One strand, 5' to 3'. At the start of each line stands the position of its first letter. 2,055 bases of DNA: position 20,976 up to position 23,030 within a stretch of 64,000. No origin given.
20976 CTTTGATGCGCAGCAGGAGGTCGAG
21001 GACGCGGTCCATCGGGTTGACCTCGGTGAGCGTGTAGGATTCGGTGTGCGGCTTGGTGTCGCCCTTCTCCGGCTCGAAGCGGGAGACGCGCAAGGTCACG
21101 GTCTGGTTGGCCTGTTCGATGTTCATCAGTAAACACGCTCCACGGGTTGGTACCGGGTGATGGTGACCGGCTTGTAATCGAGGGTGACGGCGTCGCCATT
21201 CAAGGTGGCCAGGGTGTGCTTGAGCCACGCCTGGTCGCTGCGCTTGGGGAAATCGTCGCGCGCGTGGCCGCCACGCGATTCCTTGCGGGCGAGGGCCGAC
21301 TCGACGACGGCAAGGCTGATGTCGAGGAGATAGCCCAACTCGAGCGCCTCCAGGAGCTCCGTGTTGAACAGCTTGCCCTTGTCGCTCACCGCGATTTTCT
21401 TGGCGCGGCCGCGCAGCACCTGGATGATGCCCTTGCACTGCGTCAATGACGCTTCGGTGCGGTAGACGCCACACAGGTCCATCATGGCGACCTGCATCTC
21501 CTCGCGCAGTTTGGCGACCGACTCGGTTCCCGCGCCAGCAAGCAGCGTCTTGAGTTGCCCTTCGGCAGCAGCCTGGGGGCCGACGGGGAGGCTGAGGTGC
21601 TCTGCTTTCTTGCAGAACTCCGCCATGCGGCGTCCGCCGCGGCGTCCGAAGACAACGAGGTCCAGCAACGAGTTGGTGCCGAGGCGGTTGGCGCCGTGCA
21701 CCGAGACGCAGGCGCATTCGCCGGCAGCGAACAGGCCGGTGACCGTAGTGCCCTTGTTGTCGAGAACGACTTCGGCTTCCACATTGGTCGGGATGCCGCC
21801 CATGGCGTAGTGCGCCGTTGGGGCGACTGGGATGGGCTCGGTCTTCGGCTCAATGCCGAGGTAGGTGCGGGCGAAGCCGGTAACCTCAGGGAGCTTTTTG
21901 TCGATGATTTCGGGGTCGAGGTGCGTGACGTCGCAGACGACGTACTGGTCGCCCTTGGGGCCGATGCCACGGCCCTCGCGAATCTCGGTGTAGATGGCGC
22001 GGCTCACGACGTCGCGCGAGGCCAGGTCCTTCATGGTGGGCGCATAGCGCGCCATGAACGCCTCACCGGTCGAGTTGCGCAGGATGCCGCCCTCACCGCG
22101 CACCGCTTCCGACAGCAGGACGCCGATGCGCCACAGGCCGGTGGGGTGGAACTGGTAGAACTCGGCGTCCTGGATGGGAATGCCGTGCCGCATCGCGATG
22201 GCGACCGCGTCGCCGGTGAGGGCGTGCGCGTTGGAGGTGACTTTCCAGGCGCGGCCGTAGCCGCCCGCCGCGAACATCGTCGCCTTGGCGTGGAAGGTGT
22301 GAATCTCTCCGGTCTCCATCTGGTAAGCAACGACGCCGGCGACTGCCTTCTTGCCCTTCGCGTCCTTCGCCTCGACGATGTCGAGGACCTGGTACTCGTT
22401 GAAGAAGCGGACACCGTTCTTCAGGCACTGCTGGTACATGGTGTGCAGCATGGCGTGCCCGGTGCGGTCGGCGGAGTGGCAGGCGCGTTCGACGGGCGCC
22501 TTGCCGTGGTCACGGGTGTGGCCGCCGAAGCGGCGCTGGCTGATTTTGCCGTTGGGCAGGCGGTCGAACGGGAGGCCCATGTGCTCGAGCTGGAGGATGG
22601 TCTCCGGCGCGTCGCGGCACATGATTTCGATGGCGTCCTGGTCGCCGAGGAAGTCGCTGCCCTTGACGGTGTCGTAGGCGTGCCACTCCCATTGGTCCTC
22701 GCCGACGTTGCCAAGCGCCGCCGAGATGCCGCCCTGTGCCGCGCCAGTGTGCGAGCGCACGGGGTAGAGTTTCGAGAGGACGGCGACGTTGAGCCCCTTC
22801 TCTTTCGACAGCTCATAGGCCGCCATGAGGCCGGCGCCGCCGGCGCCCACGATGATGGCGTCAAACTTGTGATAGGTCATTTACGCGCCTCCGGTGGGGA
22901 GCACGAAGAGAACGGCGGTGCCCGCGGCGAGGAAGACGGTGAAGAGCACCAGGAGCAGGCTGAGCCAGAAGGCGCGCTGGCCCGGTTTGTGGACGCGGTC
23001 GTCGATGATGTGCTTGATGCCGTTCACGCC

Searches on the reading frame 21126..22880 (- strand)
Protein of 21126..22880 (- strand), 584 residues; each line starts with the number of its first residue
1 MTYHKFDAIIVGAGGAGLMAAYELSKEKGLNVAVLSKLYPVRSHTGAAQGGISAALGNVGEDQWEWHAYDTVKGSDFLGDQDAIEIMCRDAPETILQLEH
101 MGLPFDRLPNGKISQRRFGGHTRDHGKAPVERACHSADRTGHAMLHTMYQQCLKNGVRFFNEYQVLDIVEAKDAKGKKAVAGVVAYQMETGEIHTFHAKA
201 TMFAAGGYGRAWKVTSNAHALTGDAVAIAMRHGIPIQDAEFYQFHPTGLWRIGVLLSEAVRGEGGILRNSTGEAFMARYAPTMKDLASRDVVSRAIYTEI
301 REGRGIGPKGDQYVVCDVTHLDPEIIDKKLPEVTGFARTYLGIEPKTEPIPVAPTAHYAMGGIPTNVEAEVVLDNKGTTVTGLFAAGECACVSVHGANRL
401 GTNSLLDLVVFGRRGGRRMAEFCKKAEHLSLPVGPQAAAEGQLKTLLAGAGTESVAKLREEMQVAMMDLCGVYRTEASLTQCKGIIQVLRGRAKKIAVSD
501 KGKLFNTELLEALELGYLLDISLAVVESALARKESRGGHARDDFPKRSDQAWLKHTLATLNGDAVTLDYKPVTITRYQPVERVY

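Call 74: search_protein_families(library=pfam, proteins=[window:21126-22880:-], max_evalue=0.00001)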
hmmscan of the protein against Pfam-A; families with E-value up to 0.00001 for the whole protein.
window:21126-22880:- (584 aa): 6 families
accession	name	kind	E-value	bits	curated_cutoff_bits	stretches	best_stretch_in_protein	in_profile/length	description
PF00890.30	FAD_binding_2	-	8.4e-110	368.2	20.4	1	7-405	1-414/414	FAD binding domain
PF02910.25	Succ_DH_flav_C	-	9.4e-42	142.5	20.8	1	459-584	1-130/130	Fumarate reductase flavoprotein C-term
PF01266.30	DAO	-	2.5e-13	50.8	27.9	1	7-212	1-209/353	FAD dependent oxidoreductase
PF01946.23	Thi4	-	2.5e-09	37.2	26.2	1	2-37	14-49/235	Thi4 family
PF03486.20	HI0933_like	-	1.1e-07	32.1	50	0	7-37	2-31/244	HI0933-like protein Rossmann domain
PF07992.20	Pyr_redox_2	-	7.9e-06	25.9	26.1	0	7-112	2-58/291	Pyridine nucleotide-disulphide oxidoreductase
